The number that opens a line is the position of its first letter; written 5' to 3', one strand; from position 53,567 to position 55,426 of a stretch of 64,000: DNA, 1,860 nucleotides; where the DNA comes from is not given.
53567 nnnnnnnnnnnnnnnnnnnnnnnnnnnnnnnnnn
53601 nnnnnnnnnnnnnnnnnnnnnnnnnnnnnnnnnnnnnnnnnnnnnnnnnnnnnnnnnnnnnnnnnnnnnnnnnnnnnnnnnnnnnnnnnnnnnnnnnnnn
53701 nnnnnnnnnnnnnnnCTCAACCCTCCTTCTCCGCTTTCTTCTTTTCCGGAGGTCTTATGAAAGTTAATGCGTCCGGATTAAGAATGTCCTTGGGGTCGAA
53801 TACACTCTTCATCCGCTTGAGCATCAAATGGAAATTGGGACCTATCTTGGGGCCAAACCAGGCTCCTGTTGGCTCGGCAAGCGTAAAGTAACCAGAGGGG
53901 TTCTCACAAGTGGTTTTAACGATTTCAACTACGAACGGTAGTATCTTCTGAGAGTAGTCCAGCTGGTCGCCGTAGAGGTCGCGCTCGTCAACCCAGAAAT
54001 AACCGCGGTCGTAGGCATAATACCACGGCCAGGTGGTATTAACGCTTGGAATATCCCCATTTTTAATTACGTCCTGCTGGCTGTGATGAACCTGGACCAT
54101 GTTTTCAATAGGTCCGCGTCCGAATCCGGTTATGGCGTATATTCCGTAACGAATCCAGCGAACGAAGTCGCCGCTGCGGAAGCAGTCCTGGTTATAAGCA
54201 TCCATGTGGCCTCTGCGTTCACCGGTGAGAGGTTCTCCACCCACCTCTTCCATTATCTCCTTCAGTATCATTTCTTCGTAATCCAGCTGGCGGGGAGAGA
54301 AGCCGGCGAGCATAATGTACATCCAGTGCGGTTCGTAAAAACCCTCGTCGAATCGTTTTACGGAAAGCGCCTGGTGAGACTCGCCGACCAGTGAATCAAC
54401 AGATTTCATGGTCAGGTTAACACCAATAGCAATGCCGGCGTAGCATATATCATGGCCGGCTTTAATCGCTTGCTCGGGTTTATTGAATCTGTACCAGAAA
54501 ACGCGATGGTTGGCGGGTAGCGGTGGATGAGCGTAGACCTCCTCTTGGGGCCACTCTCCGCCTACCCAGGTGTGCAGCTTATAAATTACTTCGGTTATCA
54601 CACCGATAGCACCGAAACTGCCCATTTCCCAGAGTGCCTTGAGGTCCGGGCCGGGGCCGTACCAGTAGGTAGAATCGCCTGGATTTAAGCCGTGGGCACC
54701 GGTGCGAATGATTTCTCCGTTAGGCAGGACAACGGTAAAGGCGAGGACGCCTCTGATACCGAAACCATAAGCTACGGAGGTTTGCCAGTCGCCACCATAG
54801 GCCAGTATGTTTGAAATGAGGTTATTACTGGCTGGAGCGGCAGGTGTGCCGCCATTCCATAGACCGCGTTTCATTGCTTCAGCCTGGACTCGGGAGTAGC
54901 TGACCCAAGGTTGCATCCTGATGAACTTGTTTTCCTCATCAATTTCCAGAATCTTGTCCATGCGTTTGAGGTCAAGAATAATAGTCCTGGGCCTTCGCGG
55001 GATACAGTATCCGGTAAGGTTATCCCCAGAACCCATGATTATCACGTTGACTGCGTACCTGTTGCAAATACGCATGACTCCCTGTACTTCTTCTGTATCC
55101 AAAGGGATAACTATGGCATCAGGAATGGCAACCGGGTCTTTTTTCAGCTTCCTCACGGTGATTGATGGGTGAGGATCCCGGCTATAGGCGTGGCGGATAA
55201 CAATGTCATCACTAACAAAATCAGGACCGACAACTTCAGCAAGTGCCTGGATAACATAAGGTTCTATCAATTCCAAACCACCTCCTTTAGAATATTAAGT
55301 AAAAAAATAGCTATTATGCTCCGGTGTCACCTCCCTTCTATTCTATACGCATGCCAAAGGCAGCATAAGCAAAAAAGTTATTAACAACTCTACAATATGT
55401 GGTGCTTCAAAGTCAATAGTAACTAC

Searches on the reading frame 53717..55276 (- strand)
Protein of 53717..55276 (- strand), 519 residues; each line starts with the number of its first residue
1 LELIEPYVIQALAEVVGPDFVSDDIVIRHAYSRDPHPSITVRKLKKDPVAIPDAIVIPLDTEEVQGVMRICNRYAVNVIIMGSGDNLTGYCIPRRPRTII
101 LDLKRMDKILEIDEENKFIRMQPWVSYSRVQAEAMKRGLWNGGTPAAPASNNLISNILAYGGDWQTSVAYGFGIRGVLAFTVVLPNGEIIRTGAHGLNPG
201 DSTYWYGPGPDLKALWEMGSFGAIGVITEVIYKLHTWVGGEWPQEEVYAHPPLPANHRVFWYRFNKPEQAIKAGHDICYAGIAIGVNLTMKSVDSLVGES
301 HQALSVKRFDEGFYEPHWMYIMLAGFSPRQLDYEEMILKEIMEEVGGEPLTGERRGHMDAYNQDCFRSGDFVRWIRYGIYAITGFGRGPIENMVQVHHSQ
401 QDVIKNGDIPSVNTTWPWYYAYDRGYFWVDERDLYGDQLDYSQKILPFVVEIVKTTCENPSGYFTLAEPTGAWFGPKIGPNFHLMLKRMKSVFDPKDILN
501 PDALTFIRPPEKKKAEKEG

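Call 5: search_protein_families(library=pfam, proteins=[window:53717-55276:-])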
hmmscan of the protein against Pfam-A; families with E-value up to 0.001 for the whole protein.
window:53717-55276:- (519 aa): 2 families
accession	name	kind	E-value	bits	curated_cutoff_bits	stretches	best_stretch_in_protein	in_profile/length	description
PF01565.28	FAD_binding_4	-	4.9e-22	78.6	26.4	1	52-193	1-139/139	FAD binding domain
PF02913.24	FAD-oxidase_C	-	4.9e-05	23.6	21.2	0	473-502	217-246/248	FAD linked oxidases, C-terminal domain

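Call 27: search_protein_families(library=ncbifam, proteins=[window:53717-55276:-], max_evalue=0.00001)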
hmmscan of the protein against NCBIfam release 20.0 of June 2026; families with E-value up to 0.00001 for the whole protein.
window:53717-55276:- (519 aa): 3 families
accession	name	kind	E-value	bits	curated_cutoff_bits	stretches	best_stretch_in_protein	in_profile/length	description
TIGR00387.1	glcD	equivalog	7.3e-27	94.2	567.9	1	55-235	1-171/413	glycolate oxidase subunit GlcD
NF008408.0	PRK11230.1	equivalog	5.7e-18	64.7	897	1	51-235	55-228/499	glycolate oxidase subunit GlcD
NF049975.1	2HglutDHaseYdiJ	equivalog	4.7e-09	34.6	1350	1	51-194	51-194/1018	D-2-hydroxyglutarate dehydrogenase YdiJ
